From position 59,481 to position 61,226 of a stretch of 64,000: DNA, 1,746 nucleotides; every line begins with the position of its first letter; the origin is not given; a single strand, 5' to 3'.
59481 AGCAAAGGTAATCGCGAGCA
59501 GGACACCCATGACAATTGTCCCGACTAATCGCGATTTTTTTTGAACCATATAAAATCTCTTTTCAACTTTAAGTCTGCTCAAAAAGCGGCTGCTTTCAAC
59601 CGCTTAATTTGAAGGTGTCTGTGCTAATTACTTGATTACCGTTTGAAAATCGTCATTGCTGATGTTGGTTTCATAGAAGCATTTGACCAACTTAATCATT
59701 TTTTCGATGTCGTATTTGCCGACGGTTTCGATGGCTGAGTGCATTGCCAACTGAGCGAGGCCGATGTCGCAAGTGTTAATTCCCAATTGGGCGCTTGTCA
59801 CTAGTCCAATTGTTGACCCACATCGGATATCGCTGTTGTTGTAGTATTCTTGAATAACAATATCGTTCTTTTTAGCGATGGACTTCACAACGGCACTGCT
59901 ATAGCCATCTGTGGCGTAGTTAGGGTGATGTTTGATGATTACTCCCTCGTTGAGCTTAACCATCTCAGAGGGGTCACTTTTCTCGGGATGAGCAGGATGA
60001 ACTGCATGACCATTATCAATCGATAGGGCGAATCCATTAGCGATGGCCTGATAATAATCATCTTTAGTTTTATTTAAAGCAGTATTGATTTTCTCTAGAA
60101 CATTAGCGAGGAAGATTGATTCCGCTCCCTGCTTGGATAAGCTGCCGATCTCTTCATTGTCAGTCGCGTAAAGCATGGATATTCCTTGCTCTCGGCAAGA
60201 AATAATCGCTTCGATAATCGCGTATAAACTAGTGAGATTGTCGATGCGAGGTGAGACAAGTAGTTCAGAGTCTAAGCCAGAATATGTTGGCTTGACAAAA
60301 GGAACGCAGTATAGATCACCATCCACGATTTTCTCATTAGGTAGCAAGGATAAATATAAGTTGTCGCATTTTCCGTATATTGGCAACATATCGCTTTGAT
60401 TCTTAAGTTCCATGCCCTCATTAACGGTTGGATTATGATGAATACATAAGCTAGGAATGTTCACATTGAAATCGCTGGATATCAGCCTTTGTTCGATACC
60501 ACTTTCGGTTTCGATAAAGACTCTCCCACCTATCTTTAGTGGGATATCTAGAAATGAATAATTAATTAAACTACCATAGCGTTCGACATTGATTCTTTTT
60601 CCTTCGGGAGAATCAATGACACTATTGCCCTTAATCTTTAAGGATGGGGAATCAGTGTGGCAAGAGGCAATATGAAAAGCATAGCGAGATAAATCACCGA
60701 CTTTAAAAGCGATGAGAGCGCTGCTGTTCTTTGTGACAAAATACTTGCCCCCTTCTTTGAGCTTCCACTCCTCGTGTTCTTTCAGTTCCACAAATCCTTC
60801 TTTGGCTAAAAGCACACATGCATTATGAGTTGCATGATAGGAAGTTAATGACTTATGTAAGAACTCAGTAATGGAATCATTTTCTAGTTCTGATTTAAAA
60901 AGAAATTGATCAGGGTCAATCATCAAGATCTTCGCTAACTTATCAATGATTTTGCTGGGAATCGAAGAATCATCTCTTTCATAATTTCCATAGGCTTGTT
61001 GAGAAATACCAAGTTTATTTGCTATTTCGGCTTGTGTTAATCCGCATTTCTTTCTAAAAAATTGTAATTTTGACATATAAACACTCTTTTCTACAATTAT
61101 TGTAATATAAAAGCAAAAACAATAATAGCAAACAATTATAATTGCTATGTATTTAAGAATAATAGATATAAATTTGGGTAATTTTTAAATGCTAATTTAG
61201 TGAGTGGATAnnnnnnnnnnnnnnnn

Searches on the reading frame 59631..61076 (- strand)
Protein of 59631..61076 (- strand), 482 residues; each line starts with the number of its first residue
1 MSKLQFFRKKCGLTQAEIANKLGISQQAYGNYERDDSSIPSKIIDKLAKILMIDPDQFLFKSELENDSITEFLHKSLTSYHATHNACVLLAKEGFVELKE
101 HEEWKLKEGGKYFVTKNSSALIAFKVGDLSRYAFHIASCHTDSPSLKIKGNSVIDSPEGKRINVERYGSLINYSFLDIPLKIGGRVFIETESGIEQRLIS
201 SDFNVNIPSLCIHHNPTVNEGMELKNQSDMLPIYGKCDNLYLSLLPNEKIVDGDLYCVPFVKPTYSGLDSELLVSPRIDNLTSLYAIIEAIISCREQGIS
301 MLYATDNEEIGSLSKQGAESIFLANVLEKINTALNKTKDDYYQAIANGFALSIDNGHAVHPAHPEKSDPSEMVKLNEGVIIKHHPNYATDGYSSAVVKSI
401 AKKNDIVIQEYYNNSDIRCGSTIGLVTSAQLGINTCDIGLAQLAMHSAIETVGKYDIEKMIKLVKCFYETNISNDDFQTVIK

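Call 60: search_protein_families(library=pfam, proteins=[window:59631-61076:-], max_evalue=1e-8)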
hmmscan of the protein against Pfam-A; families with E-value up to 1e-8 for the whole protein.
window:59631-61076:- (482 aa): 2 families
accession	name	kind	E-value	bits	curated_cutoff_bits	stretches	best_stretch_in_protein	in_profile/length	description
PF02127.20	Peptidase_M18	-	3.9e-99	332.8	24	1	72-468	1-432/432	Aminopeptidase I zinc metalloprotease (M18)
PF01381.28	HTH_3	-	1e-11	45.1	23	1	7-57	4-54/55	Helix-turn-helix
